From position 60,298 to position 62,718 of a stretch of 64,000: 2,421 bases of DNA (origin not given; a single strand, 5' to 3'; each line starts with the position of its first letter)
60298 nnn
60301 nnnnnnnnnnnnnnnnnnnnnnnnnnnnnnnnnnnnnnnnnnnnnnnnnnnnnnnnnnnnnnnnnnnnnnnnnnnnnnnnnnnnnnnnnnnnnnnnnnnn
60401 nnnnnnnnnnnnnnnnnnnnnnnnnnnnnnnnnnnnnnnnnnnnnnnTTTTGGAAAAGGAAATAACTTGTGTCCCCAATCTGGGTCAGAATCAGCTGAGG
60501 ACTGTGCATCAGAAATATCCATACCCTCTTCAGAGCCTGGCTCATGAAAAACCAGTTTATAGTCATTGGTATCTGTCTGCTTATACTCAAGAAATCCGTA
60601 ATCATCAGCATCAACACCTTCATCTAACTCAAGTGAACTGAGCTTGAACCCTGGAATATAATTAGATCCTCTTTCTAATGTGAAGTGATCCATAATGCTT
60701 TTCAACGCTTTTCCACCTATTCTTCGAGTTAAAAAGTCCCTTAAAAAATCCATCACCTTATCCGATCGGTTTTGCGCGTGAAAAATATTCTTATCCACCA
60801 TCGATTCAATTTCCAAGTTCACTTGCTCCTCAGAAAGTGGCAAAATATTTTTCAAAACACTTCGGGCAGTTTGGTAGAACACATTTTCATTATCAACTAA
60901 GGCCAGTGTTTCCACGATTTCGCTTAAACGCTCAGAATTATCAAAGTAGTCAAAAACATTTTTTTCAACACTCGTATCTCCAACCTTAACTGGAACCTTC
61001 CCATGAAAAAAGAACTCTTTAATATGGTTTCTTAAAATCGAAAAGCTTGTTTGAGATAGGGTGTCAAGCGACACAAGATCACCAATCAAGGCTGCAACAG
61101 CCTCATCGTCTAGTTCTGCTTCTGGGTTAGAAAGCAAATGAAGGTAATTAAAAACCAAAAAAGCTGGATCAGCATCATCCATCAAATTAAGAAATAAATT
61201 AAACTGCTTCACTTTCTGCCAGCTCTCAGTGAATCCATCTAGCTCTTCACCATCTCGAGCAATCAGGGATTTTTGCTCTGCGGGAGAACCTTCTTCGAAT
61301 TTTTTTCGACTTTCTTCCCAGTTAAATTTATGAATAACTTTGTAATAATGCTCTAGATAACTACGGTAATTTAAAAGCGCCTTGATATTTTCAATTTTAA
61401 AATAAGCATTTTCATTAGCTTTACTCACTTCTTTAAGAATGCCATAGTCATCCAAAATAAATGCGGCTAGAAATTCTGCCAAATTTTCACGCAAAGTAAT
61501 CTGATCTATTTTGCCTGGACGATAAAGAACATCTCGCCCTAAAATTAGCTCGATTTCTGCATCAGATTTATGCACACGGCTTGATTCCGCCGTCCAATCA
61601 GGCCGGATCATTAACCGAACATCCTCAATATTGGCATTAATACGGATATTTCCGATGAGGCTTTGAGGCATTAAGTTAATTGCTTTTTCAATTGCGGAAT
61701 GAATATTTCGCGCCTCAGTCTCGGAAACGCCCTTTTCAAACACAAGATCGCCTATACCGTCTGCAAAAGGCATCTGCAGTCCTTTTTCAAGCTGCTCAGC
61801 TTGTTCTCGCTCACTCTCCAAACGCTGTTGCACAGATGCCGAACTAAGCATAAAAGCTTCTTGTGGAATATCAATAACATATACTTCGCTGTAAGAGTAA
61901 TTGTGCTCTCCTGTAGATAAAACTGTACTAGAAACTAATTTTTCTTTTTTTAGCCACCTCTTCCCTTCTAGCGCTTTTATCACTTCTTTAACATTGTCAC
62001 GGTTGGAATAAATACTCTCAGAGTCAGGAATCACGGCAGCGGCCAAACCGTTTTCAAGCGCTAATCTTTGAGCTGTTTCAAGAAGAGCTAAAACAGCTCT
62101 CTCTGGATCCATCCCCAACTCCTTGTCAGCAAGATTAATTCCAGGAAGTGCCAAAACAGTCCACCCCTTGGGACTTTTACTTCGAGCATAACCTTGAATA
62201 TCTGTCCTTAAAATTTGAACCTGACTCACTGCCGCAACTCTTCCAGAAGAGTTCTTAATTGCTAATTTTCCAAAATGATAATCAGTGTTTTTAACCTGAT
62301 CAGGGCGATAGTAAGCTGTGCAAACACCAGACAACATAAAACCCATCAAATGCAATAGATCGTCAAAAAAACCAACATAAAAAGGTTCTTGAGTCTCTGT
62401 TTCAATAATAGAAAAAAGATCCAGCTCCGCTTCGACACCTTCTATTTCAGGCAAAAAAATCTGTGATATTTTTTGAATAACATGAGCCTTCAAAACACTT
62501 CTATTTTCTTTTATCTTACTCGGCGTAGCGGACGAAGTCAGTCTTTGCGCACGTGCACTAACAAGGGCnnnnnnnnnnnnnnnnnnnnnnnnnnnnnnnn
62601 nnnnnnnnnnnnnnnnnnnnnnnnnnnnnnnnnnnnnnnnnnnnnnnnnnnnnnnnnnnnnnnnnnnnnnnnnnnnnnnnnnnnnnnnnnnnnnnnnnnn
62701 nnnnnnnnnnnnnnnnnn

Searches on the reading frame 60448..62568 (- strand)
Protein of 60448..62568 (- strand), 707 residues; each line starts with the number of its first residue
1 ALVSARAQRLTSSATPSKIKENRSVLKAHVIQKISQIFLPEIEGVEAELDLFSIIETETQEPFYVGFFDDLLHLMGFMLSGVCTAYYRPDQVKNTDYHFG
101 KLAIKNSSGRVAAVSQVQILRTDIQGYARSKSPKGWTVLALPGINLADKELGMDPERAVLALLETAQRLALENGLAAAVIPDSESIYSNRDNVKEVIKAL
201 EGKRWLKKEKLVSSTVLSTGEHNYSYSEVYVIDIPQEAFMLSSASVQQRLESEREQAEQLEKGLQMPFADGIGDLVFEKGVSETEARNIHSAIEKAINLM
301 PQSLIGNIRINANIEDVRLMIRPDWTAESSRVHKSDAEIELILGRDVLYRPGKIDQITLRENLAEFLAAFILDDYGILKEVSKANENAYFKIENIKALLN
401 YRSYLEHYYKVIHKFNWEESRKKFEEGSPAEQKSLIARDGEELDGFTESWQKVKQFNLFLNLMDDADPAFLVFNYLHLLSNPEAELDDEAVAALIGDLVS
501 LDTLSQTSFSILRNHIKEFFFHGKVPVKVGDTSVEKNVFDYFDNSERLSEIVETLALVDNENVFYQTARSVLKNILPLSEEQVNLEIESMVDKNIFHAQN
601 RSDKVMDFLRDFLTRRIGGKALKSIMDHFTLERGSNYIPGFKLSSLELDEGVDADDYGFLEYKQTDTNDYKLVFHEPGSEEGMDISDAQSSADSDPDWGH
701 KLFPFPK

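Call 54: predict_structure(alignment_id=A3)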
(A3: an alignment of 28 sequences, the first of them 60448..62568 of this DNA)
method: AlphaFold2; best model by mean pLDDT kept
length: 707 residues; sequences in the alignment: 28
mean_pLDDT: 83.0   pTM: 0.63
mean pLDDT of the five models: 83.0, 82.6, 81.6, 80.7, 80.2
residues with pLDDT >= 90: 365; 70-90: 209; 50-70: 82; < 50: 51
segments of 3 or more residues with pLDDT < 50: 52-59, 72-74, 76-78, 663-665, 668-672, 674-694
pLDDT, mean of each block of 10 residues (from residue 1): 54 53 65 73 66 38 78 50 68 82 79 87 87 91 79 84 94 93 87 91 94 86 88 92 70 54 74 84 88 95 91 86 92 91 94 92 97 95 96 97 94 92 90 92 90 90 94 94 81 94 92 95 90 91 92 94 96 92 93 93 95 92 92 82 83 76 47 44 39 61 88
secondary structure, 60 per line:
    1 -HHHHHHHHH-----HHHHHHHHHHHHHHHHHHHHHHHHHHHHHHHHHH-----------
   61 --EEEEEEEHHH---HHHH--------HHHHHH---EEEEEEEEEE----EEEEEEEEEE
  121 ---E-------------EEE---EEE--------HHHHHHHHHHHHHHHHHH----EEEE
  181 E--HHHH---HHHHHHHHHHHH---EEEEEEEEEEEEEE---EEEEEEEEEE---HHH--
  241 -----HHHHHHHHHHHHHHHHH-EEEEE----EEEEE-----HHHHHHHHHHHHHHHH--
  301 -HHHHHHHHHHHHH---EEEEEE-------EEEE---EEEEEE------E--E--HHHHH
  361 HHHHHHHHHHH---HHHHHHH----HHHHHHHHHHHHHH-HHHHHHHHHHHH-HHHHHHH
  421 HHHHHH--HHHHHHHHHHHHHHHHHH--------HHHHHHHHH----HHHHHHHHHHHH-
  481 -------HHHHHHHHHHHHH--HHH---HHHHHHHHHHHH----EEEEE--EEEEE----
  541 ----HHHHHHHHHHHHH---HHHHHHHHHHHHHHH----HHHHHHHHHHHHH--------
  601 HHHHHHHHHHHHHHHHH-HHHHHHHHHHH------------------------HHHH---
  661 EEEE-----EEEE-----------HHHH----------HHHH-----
elements in order (helices of 4 or more, strands of 3 or more residues): H2-10 H16-49 E63-69 H76-79 H88-93 E97-106 E111-120 E138-140 E144-146 H155-172 E177-181 H184-187 H191-202 E206-219 E223-232 H246-262 E264-268 E273-277 H283-298 H302-314 E318-323 E331-334 E338-343 H356-371 H375-381 H386-399 H401-412 H414-426 H429-446 H455-463 H468-479 H488-500 H509-520 E525-529 E532-536 H545-557 H561-575 H580-592 H601-617 H619-629 H654-657 E661-664 E670-673 H685-688 H699-702

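Call 74: search_solved_structures(query=A3, max_evalue=1)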
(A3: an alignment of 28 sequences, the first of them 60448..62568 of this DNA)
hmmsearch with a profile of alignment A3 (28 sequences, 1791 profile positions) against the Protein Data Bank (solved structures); distinct sequences matched with E-value up to 1: 70 (the best 60 are shown).
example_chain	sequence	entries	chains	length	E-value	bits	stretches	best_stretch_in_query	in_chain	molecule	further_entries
9sah_A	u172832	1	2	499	3e-22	81.3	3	283-473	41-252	E4-NB2 synthetic fusion protein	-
6fsq_A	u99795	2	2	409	4.3e-15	57.6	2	286-472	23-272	alphaRep A3_bGFPD | A3_bGFPD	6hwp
6ft5_A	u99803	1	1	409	7.7e-14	53.4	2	286-423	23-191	alphaRep A3_A3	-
7p0h_A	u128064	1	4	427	8.7e-13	49.9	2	286-472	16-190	Helicobacter pylori ComF fused to an artificial alphaREP crystallization helper (named B2)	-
4zv6_A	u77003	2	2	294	1.9e-12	48.8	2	286-423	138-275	AlphaRep-7 | alpha-Rep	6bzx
4rv1_A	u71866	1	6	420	7e-11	43.6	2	343-511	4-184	Engineered Protein OR497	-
4xl5_C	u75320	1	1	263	7.4e-11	43.5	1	285-478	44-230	bGFP-A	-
6sa8_A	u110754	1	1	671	8.9e-11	43.3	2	322-511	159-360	ring-like DARPin-Armadillo fusion H83_D01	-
6s9p_A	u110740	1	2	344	1e-10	43.1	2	348-510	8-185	internal Lock2 fused to target peptide KRKAKITWKR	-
5mfl_A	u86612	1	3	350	2.2e-10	42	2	346-512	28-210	(KR)5_GS10_YIIIM6AII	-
5mfm_C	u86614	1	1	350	2.9e-10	41.6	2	348-511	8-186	Importin subunit alpha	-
6gwc_C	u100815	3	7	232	3e-10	41.5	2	288-423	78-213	iE5 ALPHAREP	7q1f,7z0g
5mfm_A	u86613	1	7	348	3.1e-10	41.5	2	348-511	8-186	YIIIM6AII_GS11_(KR)5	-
6s9o_A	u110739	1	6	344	4.1e-10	41.1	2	348-508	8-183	designed Armadillo repeat protein with internal Lock1 fused to target peptide KRKRKLKFKR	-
4rzp_A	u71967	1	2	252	5.7e-09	37.3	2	371-478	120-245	Engineered Protein OR366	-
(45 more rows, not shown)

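Call 82: fold_search(model_id=the predicted structure, library=pdb)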
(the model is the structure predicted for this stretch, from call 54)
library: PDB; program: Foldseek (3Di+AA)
matches with E <= 10: 473; with E <= 0.001: 0
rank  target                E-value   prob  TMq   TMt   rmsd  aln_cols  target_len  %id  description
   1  9obo_A                2.5e-03  1.00  0.13  0.13  24.8       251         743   11  Crystal structure of Mycobacterium tuberculosis isocitrate lyase 2 fixed in the apo form with disulfide bonds (released 2026-03-18)
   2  6edz_A                3.4e-03  1.00  0.15  0.14  17.5       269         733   12  Crystal structure of Mycobacterium tuberculosis ICL2 in complex with acetyl-CoA, form I (released 2019-08-14)
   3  6ee1_B                5.4e-03  1.00  0.15  0.15  17.5       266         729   12  Crystal structure of Mycobacterium tuberculosis ICL2 in complex with acetyl-CoA (released 2019-08-14)
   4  6ee1_D                5.4e-03  1.00  0.15  0.14  17.8       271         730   12  Crystal structure of Mycobacterium tuberculosis ICL2 in complex with acetyl-CoA (released 2019-08-14)
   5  6edz_D                5.4e-03  1.00  0.15  0.14  17.8       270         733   12  Crystal structure of Mycobacterium tuberculosis ICL2 in complex with acetyl-CoA, form I (released 2019-08-14)
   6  6edz_B                6.3e-03  1.00  0.15  0.14  17.8       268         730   12  Crystal structure of Mycobacterium tuberculosis ICL2 in complex with acetyl-CoA, form I (released 2019-08-14)
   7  9obo_B                9.9e-03  1.00  0.14  0.13  25.2       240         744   10  Crystal structure of Mycobacterium tuberculosis isocitrate lyase 2 fixed in the apo form with disulfide bonds (released 2026-03-18)
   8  6edz_C                1.3e-02  0.99  0.15  0.15  17.9       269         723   12  Crystal structure of Mycobacterium tuberculosis ICL2 in complex with acetyl-CoA, form I (released 2019-08-14)
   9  6ee1_C                1.3e-02  0.99  0.15  0.15  17.8       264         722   12  Crystal structure of Mycobacterium tuberculosis ICL2 in complex with acetyl-CoA (released 2019-08-14)
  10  3tth_I                1.3e-02  0.98  0.13  0.40   6.5       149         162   12  Structure of the spermidine N1-acetyltransferase (speG) from Coxiella burnetii (released 2011-11-09)
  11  3tth_A                1.4e-02  0.99  0.13  0.42   6.1       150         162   11  Structure of the spermidine N1-acetyltransferase (speG) from Coxiella burnetii (released 2011-11-09)
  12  3tth_H                1.6e-02  0.97  0.13  0.39   6.5       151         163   12  Structure of the spermidine N1-acetyltransferase (speG) from Coxiella burnetii (released 2011-11-09)
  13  3tth_E                1.7e-02  0.97  0.12  0.39   6.5       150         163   12  Structure of the spermidine N1-acetyltransferase (speG) from Coxiella burnetii (released 2011-11-09)
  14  5jq4_B                1.8e-02  1.00  0.15  0.55   7.7       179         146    9  Structure of a GNAT acetyltransferase SACOL1063 from Staphylococcus aureus (released 2016-06-29)
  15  3tth_B                1.8e-02  0.91  0.12  0.35   6.9       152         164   12  Structure of the spermidine N1-acetyltransferase (speG) from Coxiella burnetii (released 2011-11-09)
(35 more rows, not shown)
